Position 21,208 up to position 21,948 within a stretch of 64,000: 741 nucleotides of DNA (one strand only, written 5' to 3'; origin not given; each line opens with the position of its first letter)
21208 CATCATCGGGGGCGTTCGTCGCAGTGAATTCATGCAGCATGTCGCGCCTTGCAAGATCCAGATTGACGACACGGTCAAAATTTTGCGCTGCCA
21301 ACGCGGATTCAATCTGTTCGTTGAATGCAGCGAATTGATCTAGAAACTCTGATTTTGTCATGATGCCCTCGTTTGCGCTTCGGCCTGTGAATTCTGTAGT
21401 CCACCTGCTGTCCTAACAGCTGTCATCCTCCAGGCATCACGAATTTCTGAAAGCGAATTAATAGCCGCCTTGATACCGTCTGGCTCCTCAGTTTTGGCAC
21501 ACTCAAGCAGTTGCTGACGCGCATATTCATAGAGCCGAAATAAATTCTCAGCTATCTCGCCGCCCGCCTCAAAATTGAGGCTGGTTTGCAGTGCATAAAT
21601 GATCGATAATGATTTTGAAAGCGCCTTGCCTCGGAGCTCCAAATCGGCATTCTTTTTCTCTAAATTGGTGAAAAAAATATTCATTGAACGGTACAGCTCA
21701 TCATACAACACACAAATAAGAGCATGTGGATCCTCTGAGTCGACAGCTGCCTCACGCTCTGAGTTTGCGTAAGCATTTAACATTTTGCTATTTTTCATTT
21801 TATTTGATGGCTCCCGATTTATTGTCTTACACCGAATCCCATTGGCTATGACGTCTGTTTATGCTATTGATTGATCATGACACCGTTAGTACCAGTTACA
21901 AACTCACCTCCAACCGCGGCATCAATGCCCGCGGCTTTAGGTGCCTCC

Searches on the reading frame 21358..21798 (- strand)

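Call 84: search_protein_families(library=pfam, proteins=[window:21358-21798:-], max_evalue=0.0001)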
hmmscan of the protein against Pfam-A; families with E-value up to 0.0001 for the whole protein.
window:21358-21798:- (146 aa): 1 family
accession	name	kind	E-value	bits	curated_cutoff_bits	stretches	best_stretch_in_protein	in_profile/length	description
PF02561.19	FliS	-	5.2e-26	91.6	26.7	1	8-125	2-113/115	Flagellar protein FliS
